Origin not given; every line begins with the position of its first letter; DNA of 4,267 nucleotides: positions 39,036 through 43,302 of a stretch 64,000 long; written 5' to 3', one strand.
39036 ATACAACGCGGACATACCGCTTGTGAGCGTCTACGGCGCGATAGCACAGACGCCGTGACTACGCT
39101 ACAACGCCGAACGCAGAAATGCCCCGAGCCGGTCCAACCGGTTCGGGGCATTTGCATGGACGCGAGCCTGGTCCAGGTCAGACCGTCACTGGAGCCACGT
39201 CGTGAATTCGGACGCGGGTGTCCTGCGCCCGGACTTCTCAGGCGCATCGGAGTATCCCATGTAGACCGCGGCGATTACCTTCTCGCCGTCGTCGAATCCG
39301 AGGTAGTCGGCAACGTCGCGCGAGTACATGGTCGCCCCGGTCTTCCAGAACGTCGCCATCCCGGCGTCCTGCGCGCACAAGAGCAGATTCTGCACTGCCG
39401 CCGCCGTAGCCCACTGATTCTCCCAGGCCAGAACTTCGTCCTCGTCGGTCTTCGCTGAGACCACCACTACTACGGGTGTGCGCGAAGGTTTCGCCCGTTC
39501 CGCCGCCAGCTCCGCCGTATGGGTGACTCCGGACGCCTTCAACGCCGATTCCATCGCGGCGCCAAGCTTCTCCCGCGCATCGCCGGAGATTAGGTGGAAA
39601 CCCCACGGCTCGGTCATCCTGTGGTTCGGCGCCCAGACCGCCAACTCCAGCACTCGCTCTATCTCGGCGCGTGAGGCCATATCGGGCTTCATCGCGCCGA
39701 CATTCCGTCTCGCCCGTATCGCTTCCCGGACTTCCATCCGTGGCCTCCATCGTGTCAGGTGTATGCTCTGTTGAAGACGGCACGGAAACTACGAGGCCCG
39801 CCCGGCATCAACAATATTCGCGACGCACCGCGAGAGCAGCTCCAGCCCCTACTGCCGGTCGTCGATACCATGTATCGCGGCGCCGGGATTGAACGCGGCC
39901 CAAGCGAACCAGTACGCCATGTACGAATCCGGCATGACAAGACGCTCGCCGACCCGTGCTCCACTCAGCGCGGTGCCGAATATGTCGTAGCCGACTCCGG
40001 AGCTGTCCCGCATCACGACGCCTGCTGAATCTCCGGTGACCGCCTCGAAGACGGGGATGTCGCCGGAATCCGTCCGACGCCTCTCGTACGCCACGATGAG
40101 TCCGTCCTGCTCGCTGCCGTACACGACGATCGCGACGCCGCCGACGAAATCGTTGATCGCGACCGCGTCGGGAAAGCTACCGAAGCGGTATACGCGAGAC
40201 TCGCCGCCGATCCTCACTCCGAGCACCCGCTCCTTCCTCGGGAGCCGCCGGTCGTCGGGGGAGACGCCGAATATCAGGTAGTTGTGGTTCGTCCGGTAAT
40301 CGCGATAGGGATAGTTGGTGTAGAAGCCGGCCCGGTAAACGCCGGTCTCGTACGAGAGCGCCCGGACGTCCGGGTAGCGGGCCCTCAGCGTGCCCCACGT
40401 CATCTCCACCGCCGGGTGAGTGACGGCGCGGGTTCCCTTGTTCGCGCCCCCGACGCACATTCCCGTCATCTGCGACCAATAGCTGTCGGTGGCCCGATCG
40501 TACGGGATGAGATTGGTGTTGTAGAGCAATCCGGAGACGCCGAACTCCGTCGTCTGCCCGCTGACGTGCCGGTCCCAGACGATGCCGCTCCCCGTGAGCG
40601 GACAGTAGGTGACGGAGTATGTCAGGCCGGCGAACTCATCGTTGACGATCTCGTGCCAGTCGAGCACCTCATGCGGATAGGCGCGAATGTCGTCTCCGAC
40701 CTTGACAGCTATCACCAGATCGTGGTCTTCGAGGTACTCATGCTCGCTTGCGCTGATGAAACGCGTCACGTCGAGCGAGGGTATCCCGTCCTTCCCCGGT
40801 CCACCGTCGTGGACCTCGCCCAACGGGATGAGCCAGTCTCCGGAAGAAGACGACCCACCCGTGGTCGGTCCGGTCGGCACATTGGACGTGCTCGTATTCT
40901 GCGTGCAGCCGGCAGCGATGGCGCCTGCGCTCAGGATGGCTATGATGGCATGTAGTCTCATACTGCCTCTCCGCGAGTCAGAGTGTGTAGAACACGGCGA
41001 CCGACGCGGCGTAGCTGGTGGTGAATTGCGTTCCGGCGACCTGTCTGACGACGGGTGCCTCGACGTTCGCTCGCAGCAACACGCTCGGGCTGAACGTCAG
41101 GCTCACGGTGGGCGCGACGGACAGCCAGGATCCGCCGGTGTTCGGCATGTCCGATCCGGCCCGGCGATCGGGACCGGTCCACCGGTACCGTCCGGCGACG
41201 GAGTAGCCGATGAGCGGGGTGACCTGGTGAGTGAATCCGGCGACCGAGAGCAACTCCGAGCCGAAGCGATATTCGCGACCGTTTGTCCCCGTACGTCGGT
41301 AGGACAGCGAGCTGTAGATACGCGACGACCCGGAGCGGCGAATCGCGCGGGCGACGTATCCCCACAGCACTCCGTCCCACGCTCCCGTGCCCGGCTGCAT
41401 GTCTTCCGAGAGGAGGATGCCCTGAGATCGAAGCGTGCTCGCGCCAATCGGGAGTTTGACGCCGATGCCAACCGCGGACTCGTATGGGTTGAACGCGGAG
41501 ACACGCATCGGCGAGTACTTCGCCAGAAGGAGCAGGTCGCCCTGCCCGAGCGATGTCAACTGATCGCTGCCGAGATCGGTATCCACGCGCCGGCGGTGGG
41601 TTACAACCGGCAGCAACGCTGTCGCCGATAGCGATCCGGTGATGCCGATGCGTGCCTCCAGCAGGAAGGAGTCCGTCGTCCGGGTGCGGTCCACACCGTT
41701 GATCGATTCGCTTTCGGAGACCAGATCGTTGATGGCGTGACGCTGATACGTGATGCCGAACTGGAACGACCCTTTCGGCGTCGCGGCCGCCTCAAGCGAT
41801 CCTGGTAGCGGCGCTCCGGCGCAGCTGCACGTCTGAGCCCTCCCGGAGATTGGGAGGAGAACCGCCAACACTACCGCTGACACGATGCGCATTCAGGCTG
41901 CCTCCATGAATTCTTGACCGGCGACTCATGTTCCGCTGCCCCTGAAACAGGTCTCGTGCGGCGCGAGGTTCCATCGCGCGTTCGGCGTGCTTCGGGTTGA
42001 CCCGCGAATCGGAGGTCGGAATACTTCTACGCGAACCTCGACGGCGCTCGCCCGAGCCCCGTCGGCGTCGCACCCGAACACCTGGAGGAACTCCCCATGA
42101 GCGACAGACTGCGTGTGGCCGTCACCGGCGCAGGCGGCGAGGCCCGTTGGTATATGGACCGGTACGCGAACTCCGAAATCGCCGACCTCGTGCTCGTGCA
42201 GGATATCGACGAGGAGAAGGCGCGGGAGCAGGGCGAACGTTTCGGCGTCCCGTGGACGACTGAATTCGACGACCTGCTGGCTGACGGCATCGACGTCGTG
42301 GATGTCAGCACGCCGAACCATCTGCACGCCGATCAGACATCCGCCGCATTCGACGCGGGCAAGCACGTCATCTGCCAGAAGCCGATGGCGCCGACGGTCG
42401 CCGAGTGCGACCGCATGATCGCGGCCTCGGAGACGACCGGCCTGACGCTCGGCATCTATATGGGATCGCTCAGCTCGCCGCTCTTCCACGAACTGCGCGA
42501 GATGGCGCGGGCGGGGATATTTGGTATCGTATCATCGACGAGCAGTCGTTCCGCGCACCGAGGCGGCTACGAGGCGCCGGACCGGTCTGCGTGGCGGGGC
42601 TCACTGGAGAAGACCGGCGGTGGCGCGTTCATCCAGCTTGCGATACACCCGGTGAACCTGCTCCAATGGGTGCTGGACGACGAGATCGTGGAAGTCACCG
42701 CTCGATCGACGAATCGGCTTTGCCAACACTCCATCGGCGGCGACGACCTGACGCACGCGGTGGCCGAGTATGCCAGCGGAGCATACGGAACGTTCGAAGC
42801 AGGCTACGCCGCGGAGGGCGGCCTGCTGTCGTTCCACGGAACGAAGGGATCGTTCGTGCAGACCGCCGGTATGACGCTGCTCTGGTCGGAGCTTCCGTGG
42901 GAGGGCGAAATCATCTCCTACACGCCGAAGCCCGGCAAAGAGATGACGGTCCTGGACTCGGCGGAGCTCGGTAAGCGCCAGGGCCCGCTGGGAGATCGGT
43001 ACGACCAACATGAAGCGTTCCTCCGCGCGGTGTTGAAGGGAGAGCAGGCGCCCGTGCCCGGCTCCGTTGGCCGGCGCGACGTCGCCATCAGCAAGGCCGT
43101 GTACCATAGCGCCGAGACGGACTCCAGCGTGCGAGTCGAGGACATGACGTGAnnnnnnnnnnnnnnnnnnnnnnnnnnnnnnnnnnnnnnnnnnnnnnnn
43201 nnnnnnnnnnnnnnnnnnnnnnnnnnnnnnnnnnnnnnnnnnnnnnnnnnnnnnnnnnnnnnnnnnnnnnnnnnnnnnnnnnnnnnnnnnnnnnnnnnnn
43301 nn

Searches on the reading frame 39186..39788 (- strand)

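Call 11: search_protein_families(library=pfam, proteins=[window:39186-39788:-], max_evalue=0.001)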
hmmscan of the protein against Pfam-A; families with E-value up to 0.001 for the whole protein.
window:39186-39788:- (200 aa): 1 family
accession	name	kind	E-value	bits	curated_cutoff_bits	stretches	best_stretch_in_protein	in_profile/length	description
PF00881.29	Nitroreductase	-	2e-22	80.6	23.5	1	24-179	1-167/167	Nitroreductase family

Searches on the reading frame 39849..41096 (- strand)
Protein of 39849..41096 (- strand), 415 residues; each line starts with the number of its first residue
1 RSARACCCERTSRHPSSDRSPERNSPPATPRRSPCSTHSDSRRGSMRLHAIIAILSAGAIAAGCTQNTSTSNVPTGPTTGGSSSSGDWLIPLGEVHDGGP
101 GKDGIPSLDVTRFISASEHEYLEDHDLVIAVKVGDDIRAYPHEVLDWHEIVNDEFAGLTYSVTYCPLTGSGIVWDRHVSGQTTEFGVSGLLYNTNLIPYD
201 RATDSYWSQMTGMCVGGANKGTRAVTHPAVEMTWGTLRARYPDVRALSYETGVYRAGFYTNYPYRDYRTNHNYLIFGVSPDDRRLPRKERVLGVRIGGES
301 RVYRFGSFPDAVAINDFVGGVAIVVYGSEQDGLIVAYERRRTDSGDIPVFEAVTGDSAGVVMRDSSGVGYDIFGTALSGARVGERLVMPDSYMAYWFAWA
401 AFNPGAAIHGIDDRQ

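Call 11: search_protein_families(library=pfam, proteins=[window:39849-41096:-], max_evalue=0.001)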
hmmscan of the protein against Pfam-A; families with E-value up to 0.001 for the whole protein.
window:39849-41096:- (415 aa): 1 family
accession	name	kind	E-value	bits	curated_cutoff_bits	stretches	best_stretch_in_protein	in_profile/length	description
PF11376.13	DUF3179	-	5.5e-83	279.2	27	1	102-404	1-290/292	Protein of unknown function (DUF3179)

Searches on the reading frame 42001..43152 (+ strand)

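Call 11: search_protein_families(library=pfam, proteins=[window:42001-43152:+], max_evalue=0.001)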
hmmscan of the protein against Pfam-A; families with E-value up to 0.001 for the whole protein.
window:42001-43152:+ (383 aa): 3 families
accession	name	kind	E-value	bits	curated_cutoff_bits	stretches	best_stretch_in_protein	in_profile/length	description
PF01408.29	GFO_IDH_MocA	-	1.3e-23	84.3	24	1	37-151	1-117/120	Oxidoreductase family, NAD-binding Rossmann fold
PF22725.1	GFO_IDH_MocA_C3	-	2.2e-22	79.8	27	1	162-285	1-123/124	GFO/IDH/MocA C-terminal domain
PF02894.22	GFO_IDH_MocA_C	-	8.6e-19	68.6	22.9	1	167-378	2-217/218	Oxidoreductase family, C-terminal alpha/beta domain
